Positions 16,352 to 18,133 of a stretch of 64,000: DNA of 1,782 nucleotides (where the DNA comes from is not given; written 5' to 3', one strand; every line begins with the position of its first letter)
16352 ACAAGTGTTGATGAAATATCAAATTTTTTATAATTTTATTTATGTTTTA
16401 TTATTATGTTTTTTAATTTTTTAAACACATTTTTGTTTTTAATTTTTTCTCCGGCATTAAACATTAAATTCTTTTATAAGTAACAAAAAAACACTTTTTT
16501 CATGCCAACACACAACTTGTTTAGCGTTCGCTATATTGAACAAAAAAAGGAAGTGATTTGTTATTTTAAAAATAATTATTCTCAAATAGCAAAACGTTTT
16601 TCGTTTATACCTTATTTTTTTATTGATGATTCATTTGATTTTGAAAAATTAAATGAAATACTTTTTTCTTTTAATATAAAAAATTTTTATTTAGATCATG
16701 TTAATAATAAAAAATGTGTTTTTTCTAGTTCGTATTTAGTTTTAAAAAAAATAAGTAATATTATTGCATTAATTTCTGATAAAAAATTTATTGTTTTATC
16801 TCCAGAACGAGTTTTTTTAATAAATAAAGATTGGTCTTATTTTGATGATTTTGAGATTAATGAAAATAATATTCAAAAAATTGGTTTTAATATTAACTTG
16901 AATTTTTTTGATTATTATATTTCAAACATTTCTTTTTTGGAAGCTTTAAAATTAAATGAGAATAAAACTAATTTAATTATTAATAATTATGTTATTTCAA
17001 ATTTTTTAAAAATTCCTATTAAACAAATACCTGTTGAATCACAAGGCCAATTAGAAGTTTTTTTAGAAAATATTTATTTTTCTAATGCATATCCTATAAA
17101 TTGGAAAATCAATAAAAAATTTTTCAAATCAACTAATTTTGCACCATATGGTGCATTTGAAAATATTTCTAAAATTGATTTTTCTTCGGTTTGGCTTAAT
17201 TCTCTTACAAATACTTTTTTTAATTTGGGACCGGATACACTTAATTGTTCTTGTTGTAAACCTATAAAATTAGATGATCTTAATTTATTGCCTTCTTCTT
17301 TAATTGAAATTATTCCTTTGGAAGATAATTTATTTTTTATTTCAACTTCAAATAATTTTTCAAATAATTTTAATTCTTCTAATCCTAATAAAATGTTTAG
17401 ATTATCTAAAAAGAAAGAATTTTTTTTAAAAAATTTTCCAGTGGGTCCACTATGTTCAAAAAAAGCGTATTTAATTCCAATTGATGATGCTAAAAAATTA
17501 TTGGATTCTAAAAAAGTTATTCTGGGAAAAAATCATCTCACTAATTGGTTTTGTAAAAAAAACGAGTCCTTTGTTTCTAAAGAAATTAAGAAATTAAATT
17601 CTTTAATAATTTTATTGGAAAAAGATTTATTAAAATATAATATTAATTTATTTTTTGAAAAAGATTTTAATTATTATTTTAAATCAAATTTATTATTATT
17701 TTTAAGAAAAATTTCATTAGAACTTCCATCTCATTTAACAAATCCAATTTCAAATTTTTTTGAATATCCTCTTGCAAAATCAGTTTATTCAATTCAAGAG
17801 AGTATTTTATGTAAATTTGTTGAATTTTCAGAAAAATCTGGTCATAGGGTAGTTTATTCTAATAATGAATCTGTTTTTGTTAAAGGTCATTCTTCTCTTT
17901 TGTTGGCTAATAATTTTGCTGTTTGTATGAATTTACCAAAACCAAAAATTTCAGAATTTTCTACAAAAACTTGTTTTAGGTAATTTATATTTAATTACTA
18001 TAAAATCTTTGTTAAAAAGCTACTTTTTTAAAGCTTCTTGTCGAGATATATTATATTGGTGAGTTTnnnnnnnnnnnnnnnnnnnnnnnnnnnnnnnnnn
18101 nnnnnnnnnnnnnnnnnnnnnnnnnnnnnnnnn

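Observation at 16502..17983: Miniaturised, apparently catalytically dead family-B DNA polymerase homologue as terminal gene of the NurA-HAD-HerA cluster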

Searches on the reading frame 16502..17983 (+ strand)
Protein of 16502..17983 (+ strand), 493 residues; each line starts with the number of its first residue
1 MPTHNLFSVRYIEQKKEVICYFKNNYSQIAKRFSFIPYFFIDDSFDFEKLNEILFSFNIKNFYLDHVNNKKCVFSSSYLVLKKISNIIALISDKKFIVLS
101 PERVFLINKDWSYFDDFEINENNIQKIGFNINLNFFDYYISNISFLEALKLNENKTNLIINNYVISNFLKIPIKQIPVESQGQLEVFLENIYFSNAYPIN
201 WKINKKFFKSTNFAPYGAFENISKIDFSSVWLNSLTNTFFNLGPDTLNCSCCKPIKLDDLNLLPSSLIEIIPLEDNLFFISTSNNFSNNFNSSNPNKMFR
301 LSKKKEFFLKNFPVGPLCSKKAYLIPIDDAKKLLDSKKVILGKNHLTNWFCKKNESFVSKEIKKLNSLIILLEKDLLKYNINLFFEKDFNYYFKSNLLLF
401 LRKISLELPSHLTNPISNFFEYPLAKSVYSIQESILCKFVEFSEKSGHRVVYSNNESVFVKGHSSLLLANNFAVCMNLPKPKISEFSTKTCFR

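Call 3: search_protein_families(library=pfam, proteins=[window:16502-17983:+], max_evalue=10)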
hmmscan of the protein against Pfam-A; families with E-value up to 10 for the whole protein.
window:16502-17983:+ (493 aa): 0 families

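Call 4: search_protein_families(library=ncbifam, proteins=[window:16502-17983:+], max_evalue=10)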
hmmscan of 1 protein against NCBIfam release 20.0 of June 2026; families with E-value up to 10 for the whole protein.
window:16502-17983:+ (493 aa): 2 families
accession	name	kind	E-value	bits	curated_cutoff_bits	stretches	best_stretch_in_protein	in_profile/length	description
NF004421.0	PRK05762.1-2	equivalog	0.017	13.4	570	1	417-463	519-565/795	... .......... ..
NF004418.0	PRK05761.1-4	subfamily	0.1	10.7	692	1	213-253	329-368/717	type B DNA-directed DNA polymerase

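Call 5: search_solved_structures(query=window:16502-17983:+, max_evalue=10, show_alignments=3)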
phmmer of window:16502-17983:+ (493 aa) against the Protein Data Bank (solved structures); distinct sequences matched with E-value up to 10: 1.
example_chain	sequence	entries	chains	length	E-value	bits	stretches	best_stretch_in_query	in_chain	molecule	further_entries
5mdn_A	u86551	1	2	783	0.65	12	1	419-463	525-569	DNA polymerase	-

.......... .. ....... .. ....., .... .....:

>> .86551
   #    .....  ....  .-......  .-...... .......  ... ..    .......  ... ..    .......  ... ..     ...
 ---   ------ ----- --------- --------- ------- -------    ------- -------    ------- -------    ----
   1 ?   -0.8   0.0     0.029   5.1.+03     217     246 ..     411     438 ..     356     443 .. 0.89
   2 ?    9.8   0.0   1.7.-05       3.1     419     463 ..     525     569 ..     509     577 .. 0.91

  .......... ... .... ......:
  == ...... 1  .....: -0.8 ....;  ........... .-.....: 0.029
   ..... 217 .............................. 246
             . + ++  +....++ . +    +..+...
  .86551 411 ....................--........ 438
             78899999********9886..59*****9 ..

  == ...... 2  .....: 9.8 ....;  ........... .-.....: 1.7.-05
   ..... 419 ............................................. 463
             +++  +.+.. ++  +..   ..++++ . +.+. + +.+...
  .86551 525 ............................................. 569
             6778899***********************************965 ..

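Call 6: find_homologous_proteins(query=window:16502-17983:+, max_evalue=0.001)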
Query window:16502-17983:+ (493 aa): 64 proteins with E <= 0.001 among 8000 candidates.
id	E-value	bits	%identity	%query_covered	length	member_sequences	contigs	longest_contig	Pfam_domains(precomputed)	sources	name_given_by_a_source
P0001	0.0e+0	1069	100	100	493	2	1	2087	-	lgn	-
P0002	2.7e-151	523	53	100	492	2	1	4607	-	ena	-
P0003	7.8e-139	482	55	90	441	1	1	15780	-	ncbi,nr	ncbi:MAG: hypothetical protein PHP82_01235, partial [Candidatus ainarchaeum sp.]|nr:hypothetical pro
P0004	2.8e-137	477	51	100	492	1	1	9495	-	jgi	jgi:hypothetical protein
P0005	6.9e-132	459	49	99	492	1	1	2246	-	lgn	-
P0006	6.5e-130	452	47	100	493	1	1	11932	-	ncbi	-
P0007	6.6e-129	449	45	99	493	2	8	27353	-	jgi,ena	jgi:hypothetical protein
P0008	3.1e-128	447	47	99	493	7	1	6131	-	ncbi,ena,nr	ncbi:MAG: hypothetical protein HOC95_04405 [Candidatus Diapherotrites archaeon]|nr:hypothetical prot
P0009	9.4e-127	442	46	99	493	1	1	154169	-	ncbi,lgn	-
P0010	3.2e-125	437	47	99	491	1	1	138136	-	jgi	jgi:hypothetical protein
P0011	1.6e-123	431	45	100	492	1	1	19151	-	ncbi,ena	-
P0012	2.0e-122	428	47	99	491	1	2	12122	-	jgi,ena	-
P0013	3.1e-121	424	47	98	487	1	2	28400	-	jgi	jgi:hypothetical protein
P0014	1.3e-120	422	44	100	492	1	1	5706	-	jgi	-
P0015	2.1e-120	421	44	99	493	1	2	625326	-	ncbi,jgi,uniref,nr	ncbi:MAG: hypothetical protein HON47_04620 [Candidatus Diapherotrites archaeon]|jgi:hypothetical pro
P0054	1.4e-91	326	37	99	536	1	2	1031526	-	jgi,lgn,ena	-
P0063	1.6e-45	174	29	95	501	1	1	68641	-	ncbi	-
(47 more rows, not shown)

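Call 8: search_solved_structures(query=A1, max_evalue=10, show_alignments=4)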
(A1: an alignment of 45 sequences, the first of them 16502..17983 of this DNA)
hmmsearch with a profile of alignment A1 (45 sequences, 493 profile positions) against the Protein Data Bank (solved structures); distinct sequences matched with E-value up to 10: 3.
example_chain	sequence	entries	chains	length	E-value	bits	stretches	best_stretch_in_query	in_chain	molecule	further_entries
5mdn_A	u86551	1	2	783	0.00047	22.4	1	367-473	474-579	DNA polymerase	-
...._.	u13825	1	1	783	0.14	14.3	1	397-462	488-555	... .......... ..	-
3k57_A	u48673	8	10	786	0.14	14.3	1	397-462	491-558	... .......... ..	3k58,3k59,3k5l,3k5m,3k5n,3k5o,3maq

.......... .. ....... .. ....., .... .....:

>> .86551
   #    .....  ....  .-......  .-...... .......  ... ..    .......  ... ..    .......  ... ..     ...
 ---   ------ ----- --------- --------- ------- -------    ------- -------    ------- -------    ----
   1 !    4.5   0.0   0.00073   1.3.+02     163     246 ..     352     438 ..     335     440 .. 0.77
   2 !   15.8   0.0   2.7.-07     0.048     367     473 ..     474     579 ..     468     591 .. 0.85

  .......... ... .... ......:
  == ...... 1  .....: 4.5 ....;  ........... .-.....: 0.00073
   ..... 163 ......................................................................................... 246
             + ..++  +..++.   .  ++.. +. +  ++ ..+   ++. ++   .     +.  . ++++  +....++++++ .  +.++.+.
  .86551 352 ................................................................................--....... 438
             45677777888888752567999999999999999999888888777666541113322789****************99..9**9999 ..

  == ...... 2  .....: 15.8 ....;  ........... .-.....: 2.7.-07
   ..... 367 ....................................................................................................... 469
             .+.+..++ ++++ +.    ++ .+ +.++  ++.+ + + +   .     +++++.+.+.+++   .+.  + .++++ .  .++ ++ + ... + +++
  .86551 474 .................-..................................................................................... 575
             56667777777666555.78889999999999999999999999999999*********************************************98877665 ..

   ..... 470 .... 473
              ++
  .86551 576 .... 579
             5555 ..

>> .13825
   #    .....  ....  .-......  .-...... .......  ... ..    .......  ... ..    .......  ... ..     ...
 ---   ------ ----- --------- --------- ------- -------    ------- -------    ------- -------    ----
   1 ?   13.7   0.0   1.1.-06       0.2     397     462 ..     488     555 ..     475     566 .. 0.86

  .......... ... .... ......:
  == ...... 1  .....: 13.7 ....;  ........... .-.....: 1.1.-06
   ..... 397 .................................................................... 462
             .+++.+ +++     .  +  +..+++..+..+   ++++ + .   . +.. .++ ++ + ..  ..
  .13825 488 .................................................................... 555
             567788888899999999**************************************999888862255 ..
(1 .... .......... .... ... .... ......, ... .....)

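Call 16: find_encoding_contigs(protein=P0015, flank=8000, max_places=2)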
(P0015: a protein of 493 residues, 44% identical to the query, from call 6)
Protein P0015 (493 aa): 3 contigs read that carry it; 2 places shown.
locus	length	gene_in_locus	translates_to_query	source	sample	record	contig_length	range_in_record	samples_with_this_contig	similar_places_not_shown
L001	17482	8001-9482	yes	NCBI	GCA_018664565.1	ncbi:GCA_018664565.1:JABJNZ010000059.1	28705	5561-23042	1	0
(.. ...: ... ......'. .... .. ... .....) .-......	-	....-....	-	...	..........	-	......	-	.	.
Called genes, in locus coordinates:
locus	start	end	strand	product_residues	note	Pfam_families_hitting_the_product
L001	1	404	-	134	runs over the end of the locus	PF01592:NifU_N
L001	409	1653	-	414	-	PF00266:Aminotran_5, PF00155:Aminotran_1_2 (weak), PF01212:Beta_elim_lyase, PF00282:Pyridoxal_deC (weak)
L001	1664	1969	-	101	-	PF01022:HTH_5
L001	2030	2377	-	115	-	-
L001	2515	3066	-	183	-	-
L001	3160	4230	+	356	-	PF09376:NurA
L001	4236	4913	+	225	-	PF00702:Hydrolase, PF13419:HAD_2, PF13242:Hydrolase_like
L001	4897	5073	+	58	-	-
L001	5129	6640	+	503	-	PF01935:DUF87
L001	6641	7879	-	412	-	PF00710:Asparaginase, PF17763:Asparaginase_C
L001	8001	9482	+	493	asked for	-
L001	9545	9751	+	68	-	PF01192:RNA_pol_Rpb6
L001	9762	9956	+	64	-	PF00833:Ribosomal_S17e (weak)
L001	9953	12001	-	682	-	PF02463:SMC_N, PF13476:AAA_23, PF13555:AAA_29 (weak), PF13304:AAA_21 (faint), PF02463:SMC_N (weak), PF13558:SbcC_Walker_B (weak)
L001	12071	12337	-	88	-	PF00736:EF1_GNE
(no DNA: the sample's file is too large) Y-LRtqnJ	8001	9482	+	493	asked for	-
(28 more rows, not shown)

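Call 17: find_encoding_contigs(protein=P0054, flank=8000, max_places=2)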
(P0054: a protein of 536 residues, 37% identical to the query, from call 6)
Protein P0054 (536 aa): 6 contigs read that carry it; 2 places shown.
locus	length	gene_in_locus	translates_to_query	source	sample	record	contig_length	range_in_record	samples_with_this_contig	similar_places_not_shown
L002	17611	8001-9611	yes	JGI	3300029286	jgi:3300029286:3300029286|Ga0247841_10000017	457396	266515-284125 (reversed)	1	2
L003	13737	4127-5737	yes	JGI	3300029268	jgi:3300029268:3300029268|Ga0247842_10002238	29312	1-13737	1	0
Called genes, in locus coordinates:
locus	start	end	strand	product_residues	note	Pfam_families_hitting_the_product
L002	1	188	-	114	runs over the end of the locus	-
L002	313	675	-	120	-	-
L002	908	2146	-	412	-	PF00710:Asparaginase, PF17763:Asparaginase_C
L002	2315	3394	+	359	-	PF09376:NurA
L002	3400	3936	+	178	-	-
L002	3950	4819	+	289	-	-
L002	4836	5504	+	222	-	PF00702:Hydrolase, PF13419:HAD_2, PF13242:Hydrolase_like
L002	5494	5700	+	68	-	-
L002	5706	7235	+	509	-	PF01935:DUF87, PF10412:TrwB_AAD_bind (faint)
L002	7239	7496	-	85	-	-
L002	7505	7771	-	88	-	-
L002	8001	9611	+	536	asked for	-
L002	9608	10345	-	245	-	-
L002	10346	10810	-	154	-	PF00293:NUDIX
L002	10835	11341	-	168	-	PF00293:NUDIX (faint)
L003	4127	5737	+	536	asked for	-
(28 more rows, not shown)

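Call 18: find_encoding_contigs(protein=P0063, flank=8000, max_places=2)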
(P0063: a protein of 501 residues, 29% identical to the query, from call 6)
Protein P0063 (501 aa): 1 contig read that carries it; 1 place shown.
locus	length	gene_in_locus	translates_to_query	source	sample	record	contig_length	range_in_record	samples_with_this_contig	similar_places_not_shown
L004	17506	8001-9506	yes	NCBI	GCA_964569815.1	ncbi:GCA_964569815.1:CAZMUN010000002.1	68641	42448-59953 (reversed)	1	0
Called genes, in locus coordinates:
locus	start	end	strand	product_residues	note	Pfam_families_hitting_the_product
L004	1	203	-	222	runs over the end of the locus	-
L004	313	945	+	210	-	-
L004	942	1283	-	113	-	PF01981:PTH2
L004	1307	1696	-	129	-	PF01592:NifU_N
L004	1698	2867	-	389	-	PF00266:Aminotran_5, PF01041:DegT_DnrJ_EryC1, PF01212:Beta_elim_lyase (weak)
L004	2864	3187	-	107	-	PF01022:HTH_5, PF12840:HTH_20, PF25212:HVO_A0114 (weak), PF01978:TrmB (weak)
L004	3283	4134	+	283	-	-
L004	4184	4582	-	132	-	-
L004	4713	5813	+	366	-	PF09376:NurA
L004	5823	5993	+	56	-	-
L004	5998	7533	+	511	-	PF01935:DUF87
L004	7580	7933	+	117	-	-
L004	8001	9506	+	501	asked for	-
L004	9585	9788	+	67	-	PF01192:RNA_pol_Rpb6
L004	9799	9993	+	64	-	PF00833:Ribosomal_S17e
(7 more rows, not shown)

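Call 20: search_protein_representatives(alignment_id=A1)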
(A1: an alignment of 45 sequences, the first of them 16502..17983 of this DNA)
Query: 45 sequences, 493 profile positions. Proteins with E-value up to 0.001 (for the whole library): 239; up to 1e-10: 167; up to 1e-30: 135. The best 150 are listed.
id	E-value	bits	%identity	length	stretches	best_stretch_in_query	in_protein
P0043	1.9e-193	660.4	-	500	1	5-492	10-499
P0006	4.5e-184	629.4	-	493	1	1-491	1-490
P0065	5.4e-183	625.9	-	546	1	5-491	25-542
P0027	2.7e-180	617.0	-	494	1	1-492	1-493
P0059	6.2e-157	539.9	-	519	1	4-490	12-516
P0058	9.6e-151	519.5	-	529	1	5-490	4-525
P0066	1.9e-148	511.9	-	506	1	2-488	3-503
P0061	3.0e-145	501.4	-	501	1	1-484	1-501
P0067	7.5e-140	483.6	-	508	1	6-489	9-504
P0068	1.1e-134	466.6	-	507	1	4-488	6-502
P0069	1.2e-130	453.3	-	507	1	6-485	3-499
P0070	1.5e-129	449.6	-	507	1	5-489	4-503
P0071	3.6e-129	448.4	-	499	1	6-480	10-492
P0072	5.9e-129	447.6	-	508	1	6-488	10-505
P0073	5.6e-128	444.4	-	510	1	3-480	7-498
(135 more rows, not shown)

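Call 21: predict_structure(alignment_id=A1)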
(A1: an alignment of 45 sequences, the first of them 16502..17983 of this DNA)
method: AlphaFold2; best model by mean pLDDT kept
length: 493 residues; sequences in the alignment: 45
mean_pLDDT: 90.6   pTM: 0.88
mean pLDDT of the five models: 90.6, 89.9, 89.2, 88.7, 87.5
residues with pLDDT >= 90: 361; 70-90: 112; 50-70: 20; < 50: 0
segments of 3 or more residues with pLDDT < 50: none
pLDDT, mean of each block of 10 residues (from residue 1): 87 97 90 96 92 93 93 96 95 94 96 90 76 68 84 92 95 94 97 94 65 79 92 94 94 91 96 94 91 89 89 92 95 95 95 96 95 90 79 94 94 92 92 94 92 88 88 94 87 78
secondary structure, 60 per line:
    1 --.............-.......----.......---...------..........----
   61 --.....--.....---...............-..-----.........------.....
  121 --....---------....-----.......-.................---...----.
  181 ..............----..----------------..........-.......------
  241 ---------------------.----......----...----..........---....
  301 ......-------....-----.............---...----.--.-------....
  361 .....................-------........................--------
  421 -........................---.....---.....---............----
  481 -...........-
elements in order: E3-12 E17-23 E28-34 E38-40 H47-56 E63-67 E70-74 H78-92 H101-109 E116-120 E123-126 H136-139 H145-151 H153-169 H180-194 E217-226 H228-234 E267-272 E277-279 H284-293 H297-306 E314-317 E323-326 H327-335 E339-341 H357-381 H389-412 H422-445 E449-453 E457-461 H465-476 E482-492

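Call 23: fold_search(model_id=the predicted structure, library=pdb)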
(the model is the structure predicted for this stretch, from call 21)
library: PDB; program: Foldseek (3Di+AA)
matches with E <= 10: 564; with E <= 0.001: 238
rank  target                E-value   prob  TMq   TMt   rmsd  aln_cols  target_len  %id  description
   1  6wyb_A                7.9e-11  1.00  0.48  0.34  14.7       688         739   11  RTX (Reverse Transcription Xenopolymerase) in complex with an RNA/DNA hybrid (released 2020-08-19)
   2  4flu_A                1.2e-10  1.00  0.52  0.36  12.7       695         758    8  Pyrococcus abyssi B family DNA polymerase bound to a dsDNA, in edition mode (released 2012-08-29)
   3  5mdn_A                1.7e-10  1.00  0.54  0.37  11.5       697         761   10  Structure of the family B DNA polymerase from the hyperthermophilic archaeon Pyrobaculum calidifontis (released 2016-12-14)
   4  4ahc_B                2.2e-10  1.00  0.53  0.37  10.6       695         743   10  Crystal Structure of an Evolved Replicating DNA Polymerase (released 2012-03-07)
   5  5vu6_A                2.5e-10  1.00  0.53  0.36  12.7       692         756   12  TNA polymerase binary complex with primer/template duplex (released 2017-12-06)
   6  2xhb_A                4.2e-10  1.00  0.51  0.36  11.7       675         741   10  Crystal structure of DNA polymerase from Thermococcus gorgonarius in complex with hypoxanthine-containing DNA (released 2010-07-21)
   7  4fm2_A                4.9e-10  1.00  0.47  0.33  14.3       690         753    9  Pyrococcus abyssi B family DNA polymerase (triple mutant) bound to a dsDNA, in edition mode (released 2012-08-29)
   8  9gp8                  5.4e-10  1.00  0.53  0.36  12.3       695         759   10  Crystal Structure of TgoT_PGLVVWA XNA Polymerase (Apo) (released 2024-10-02)
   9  4flv_A                5.4e-10  1.00  0.51  0.35  12.4       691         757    8  Pyrococcus abyssi B family DNA polymerase bound to a dsDNA, in edition mode (released 2012-08-29)
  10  4flz_A                5.7e-10  1.00  0.47  0.32  14.0       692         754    9  Pyrococcus abyssi B family DNA polymerase bound to a dsDNA, in edition mode (released 2012-08-29)
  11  7b0f_A                7.8e-10  1.00  0.53  0.38  11.0       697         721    9  TgoT_6G12 Binary complex (released 2020-12-30)
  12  7b06                  7.8e-10  1.00  0.53  0.40  12.8       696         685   10  TgoT_RT521 apo (released 2020-12-30)
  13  4k8x_A                8.2e-10  1.00  0.54  0.37  11.5       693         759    9  Binary complex of 9N DNA polymerase in the replicative state (released 2013-06-26)
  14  4flt_A                8.6e-10  1.00  0.50  0.35  12.2       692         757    9  Pyrococcus abyssi B family DNA polymerase bound to a dsDNA, in edition mode (released 2012-08-29)
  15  7rsu_A                9.5e-10  1.00  0.52  0.36  11.4       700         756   10  TNA polymerase, n+2 product (released 2021-10-27)
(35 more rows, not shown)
